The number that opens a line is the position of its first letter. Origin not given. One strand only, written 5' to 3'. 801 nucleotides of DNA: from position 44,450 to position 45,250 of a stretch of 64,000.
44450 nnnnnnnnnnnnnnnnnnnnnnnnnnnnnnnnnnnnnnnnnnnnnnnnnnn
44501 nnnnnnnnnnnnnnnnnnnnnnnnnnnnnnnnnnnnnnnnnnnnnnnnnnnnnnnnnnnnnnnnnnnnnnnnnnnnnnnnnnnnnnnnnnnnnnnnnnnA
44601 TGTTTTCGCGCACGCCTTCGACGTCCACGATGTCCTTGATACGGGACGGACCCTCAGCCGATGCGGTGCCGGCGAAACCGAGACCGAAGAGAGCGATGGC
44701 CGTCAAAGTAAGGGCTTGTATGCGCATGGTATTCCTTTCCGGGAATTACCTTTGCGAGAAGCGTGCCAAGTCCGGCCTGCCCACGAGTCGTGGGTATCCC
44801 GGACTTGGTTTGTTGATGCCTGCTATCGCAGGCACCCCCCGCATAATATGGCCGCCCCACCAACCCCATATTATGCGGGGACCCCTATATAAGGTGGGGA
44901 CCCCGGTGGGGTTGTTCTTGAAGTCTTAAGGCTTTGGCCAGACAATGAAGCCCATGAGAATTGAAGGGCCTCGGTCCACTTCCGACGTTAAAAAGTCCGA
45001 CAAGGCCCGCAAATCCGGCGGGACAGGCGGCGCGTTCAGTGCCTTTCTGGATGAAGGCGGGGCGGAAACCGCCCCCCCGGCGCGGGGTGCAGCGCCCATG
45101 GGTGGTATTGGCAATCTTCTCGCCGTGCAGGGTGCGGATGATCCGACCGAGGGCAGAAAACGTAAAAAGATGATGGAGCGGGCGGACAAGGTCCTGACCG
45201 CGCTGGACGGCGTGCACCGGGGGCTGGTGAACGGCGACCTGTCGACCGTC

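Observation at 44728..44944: flgI-fliX divergent region packed with three consecutive inverted repeats, one with perfect 15-bp arms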

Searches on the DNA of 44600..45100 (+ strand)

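Call 51: search_dna_similar(query=window:44766-44916:+, collection=plasmids, mode=distant, max_evalue=0.01, max_rows=15)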
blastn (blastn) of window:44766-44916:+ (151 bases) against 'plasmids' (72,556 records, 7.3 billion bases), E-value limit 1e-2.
No match.

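Call 52: search_rna_families(source=window, start=44600, end=45100, threshold=evalue, max_evalue=1)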
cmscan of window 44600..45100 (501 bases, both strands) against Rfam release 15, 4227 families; matches with E-value up to 1: 2.
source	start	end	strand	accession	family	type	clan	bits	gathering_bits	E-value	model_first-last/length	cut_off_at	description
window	44761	44813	-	RF03233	hvt-mir-H16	Gene; miRNA;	-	20.4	70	0.15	1-64/64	no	hvt-mir-H16 microRNA precursor family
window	44731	44834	-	RF03000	LOOT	Gene; sRNA;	-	19.1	46.4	0.26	1-121/121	no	LOOT RNA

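Call 92: search_dna_similar(query=window:44830-44890:+, collection=phages, mode=distant, max_evalue=10, max_rows=30)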
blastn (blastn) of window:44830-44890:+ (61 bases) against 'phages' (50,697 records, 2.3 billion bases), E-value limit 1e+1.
Records with a match: 1; places in all: 1; records where one place covers at least 80% of the query: 0.
Best place of each record, by identity: 80-90% 1.
By first word of the organism name: Caudoviricetes 1.
By host as written in the record: - 1.
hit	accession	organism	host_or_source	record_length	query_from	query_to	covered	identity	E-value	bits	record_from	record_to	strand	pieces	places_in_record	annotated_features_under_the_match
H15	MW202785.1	Caudoviricetes sp.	Manatee Spring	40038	7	33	44%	88.9%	5e+0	34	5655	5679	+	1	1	hypothetical protein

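Call 93: build_rna_model(alignment_id=A4, structure=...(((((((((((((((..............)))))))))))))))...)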
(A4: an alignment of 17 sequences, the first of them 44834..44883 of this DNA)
Model R1 built from alignment A4 (17 sequences, 50 columns); structure: as given.
model positions 50; base pairs 15; branch points 0; effective number of sequences 17; information 1.065 bits per position. Calibrated on 0.2 Mb of random sequence (short: E-values are rough).
structure used (alignment columns):
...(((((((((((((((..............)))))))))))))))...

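Call 94: search_with_rna_model(model_id=R1, sources=[window, L004, L062, L065, L066, L008, L009, L070, L071, L073, L074, L076, L005, L079, L080, L081, L082, L083, L084, L085, L086, L087, L088, L089, L090, L091, L092, L093, L094, L095, L096, L097, L098, L099, L100, L101, L102, L103, L104, L105, L106, L107, L108, L109, L110, L111, L112, L113, L114, L115, L116, L117, L118, L119, L120, L121], max_evalue=1)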
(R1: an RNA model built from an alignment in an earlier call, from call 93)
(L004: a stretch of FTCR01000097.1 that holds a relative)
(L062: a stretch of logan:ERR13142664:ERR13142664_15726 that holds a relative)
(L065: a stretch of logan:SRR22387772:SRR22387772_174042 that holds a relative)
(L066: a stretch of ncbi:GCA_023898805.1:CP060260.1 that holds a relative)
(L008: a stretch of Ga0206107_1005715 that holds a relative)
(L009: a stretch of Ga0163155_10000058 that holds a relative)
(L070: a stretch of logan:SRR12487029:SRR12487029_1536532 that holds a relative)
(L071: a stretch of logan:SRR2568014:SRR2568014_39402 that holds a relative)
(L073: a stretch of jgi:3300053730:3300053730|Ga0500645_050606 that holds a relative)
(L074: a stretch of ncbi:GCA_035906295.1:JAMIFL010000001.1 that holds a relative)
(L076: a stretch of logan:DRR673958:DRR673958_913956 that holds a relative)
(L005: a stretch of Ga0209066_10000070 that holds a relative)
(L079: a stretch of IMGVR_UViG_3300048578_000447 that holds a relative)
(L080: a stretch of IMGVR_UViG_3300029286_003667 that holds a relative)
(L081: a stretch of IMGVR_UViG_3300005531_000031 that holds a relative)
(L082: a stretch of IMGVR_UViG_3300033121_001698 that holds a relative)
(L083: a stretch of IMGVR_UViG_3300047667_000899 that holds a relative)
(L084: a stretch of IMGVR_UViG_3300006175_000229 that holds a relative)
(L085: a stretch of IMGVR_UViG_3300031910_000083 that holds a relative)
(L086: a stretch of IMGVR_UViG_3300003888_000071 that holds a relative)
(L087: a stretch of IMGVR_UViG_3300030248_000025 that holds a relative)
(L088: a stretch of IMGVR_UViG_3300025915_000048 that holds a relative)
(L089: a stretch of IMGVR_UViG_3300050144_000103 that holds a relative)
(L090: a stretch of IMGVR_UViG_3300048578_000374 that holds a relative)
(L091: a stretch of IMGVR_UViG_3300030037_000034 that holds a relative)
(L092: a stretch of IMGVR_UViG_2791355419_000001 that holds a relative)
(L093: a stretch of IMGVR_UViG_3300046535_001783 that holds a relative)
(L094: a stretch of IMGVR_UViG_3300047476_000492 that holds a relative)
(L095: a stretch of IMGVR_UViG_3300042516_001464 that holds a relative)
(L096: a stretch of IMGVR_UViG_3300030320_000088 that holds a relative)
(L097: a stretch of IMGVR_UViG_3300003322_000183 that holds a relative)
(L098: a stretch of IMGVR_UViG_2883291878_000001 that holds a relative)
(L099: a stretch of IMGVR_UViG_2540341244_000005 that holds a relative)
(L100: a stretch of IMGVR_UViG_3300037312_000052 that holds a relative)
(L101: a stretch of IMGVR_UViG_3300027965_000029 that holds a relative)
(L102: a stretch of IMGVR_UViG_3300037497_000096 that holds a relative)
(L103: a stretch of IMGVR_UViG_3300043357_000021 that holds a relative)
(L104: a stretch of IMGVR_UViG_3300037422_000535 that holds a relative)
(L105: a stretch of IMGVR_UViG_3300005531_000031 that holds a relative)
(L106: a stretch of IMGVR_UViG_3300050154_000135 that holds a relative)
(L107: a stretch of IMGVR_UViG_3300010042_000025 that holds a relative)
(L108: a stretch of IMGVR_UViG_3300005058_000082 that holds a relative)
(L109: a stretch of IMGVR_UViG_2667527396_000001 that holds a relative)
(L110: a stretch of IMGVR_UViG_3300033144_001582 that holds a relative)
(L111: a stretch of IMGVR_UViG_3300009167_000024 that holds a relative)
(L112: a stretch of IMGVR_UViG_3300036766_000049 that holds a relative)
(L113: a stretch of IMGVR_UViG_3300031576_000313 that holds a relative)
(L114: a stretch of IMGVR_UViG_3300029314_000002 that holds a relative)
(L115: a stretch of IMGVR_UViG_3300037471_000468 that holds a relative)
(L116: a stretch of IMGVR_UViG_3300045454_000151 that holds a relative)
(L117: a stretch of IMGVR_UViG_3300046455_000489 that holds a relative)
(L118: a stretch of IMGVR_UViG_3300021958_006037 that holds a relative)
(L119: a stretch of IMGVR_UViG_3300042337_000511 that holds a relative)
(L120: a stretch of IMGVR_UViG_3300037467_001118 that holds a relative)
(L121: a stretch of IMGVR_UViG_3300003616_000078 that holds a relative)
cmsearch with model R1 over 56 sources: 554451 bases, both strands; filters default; matches with E-value up to 1: 69.
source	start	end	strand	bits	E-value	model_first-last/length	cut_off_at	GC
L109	5060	5109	+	63.8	3.1e-13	1-50/50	no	0.78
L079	37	86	-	63.6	3.6e-13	1-50/50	no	0.76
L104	2930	2979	+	61.7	1.1e-12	1-50/50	no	0.78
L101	5452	5501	-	61.5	1.3e-12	1-50/50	no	0.74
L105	1895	1944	-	61.5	1.3e-12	1-50/50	no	0.74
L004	2902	2951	+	61.1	1.6e-12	1-50/50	no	0.72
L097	3225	3274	+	61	1.7e-12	1-50/50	no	0.78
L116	7857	7906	-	60.5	2.3e-12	1-50/50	no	0.84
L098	3790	3839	-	59.4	4.5e-12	1-50/50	no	0.72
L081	7517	7566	+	59.3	4.7e-12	1-50/50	no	0.84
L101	2647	2696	+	59.3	4.7e-12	1-50/50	no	0.84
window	44834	44883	+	59.2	4.9e-12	1-50/50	no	0.62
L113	14064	14113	+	59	5.6e-12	1-50/50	no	0.8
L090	5854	5903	-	57.7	1.2e-11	1-50/50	no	0.74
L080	5901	5950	-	56.5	2.5e-11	1-50/50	no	0.66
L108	2799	2848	-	55.3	5.2e-11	1-50/50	no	0.78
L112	7176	7225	+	53.9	1.3e-10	1-50/50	no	0.78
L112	869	918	+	53.9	1.3e-10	1-50/50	no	0.86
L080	973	1022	-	53.5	1.6e-10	1-50/50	no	0.66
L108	2274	2323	-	44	4.7e-08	1-50/50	no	0.78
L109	5565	5614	+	37.9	1.9e-06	1-50/50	no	0.86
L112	6511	6560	+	37.6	2.3e-06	1-50/50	no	0.74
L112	5944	5993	+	34.7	1.3e-05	1-50/50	no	0.76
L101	5820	5866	-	33.8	2.2e-05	1-50/50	no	0.79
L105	2263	2309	-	33.8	2.2e-05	1-50/50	no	0.79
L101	7350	7396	-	28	0.00075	1-50/50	no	0.79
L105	3793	3839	-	28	0.00075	1-50/50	no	0.79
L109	4088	4137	+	27.9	0.00079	1-50/50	no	0.74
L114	856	873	-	25.7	0.003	17-34/50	no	0.83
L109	5596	5642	-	25.4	0.0036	1-50/50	no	0.85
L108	2236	2285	+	25.1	0.0043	1-50/50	no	0.78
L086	262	290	-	24.3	0.0067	11-40/50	no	0.83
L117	5497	5541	+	23.2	0.014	1-50/50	no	0.82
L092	517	561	+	23.1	0.014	1-50/50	no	0.82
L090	6841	6881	-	23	0.015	1-50/50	no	0.8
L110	6421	6436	-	22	0.028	18-33/50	no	0.81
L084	1954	1969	+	22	0.028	18-33/50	no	0.81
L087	147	162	-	22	0.028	18-33/50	no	0.81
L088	550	565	+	22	0.028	18-33/50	no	0.81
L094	10740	10755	-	22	0.028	18-33/50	no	0.81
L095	4386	4401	-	22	0.028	18-33/50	no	0.81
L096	355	370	+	22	0.028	18-33/50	no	0.81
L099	402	417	+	22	0.028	18-33/50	no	0.81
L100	6900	6915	+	22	0.028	18-33/50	no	0.81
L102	29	44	-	22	0.028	18-33/50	no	0.81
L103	1115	1130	+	22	0.028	18-33/50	no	0.81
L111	1548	1563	+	22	0.028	18-33/50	no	0.81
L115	984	999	+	22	0.028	18-33/50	no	0.81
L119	5518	5533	-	22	0.028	18-33/50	no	0.81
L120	7472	7487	-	22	0.028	18-33/50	no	0.81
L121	12752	12767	-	22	0.028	18-33/50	no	0.81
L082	3630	3645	-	22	0.028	18-33/50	no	0.81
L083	637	652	+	22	0.028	18-33/50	no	0.81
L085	10562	10577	-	22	0.028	18-33/50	no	0.81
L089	10633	10648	-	22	0.028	18-33/50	no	0.81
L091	2979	2994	+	22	0.028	18-33/50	no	0.81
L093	10260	10275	-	22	0.028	18-33/50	no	0.81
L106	3674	3689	-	22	0.028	18-33/50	no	0.81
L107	8894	8909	+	22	0.028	18-33/50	no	0.81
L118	3782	3797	-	22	0.028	18-33/50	no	0.81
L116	1089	1140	+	21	0.052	1-50/50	no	0.73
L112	1221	1260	+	19.9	0.097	1-50/50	no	0.8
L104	10587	10653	+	19.9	0.1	1-50/50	no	0.76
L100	11211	11258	-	19.8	0.11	1-50/50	no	0.73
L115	5295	5342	-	19.8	0.11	1-50/50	no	0.73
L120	3129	3176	+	19.8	0.11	1-50/50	no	0.73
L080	5118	5166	+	18.1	0.3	1-50/50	no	0.78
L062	2901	2949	+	17.1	0.52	1-50/50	no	0.69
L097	3225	3274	-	16.4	0.82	1-50/50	no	0.78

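Call 96: search_with_rna_model(model_id=R1, sources=[L003, L006, L007, L010, L011, L012, L013, L014, L015, L016, L017, L018, L019, L020, L021, L022, L023, L024, L025, L026, L027, L028, L029, L030, L031, L032, L033, L034, L035, L036, L037, L038, L039, L040, L041, L042, L043, L044, L045, L046, L047, L048, L049, L050, L051, L052, L053, L054, L055, L056, L057, L058, L059, L060, L061, L063, L064, L067, L068, L069, L072, L075, L077, L078], max_evalue=1)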
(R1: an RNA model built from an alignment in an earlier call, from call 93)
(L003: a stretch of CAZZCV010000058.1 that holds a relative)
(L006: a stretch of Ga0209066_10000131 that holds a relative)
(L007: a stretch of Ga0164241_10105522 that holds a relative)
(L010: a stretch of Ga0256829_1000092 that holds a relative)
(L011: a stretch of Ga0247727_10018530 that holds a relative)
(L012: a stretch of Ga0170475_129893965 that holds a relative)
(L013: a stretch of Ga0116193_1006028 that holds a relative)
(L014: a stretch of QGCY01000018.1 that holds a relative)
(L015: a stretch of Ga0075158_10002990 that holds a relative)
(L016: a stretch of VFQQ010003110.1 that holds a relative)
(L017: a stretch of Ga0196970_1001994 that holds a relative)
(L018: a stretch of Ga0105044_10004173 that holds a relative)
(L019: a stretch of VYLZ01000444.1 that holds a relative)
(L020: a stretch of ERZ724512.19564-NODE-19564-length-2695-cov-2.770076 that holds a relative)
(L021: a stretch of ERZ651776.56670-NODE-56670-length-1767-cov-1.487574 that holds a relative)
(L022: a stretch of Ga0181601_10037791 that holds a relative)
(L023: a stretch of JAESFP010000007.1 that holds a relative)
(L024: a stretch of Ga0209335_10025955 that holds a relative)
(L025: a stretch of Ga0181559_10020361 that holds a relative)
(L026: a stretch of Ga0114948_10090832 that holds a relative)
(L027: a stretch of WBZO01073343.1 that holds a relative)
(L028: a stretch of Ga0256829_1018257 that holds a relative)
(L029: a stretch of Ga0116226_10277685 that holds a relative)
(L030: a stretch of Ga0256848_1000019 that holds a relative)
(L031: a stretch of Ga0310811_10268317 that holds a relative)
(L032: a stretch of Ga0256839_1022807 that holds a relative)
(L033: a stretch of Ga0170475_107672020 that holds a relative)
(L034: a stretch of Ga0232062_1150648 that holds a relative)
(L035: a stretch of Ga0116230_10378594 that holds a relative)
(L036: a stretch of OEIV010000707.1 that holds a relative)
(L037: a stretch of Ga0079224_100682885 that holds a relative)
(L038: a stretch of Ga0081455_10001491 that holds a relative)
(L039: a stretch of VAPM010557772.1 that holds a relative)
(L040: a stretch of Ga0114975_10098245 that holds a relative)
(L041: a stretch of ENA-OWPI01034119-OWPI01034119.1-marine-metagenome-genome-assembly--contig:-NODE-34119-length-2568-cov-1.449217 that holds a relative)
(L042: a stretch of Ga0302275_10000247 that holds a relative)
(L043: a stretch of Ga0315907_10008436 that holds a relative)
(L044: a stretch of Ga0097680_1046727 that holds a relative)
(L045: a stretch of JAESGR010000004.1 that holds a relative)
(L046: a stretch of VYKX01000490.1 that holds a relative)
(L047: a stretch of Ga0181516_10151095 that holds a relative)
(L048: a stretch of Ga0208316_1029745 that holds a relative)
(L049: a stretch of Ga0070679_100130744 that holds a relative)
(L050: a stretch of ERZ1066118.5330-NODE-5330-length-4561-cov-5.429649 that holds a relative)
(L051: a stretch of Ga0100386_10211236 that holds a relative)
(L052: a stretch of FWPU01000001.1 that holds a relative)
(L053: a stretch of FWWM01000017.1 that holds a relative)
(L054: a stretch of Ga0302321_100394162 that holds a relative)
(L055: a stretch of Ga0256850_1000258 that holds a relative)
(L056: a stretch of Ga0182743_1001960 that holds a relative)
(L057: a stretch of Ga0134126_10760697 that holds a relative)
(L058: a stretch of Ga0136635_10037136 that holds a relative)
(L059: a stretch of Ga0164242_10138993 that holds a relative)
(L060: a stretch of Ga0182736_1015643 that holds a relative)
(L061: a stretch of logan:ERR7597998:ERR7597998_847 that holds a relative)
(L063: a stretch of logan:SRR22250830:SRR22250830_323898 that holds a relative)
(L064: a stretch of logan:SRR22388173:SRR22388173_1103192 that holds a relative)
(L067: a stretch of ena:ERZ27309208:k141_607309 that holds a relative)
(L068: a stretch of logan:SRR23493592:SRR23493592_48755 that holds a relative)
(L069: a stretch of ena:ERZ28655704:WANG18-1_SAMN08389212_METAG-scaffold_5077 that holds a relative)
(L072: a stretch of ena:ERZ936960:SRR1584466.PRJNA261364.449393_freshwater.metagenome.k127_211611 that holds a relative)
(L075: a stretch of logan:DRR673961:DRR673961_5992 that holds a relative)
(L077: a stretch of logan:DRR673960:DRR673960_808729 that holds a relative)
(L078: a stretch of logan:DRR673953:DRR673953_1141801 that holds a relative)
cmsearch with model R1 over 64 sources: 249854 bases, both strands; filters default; matches with E-value up to 1: 3.
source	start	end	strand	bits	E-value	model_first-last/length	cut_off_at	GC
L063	615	663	+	17.1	0.23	1-50/50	no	0.69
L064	281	329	+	17.1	0.23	1-50/50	no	0.69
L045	29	79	+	15.2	0.75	1-50/50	no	0.73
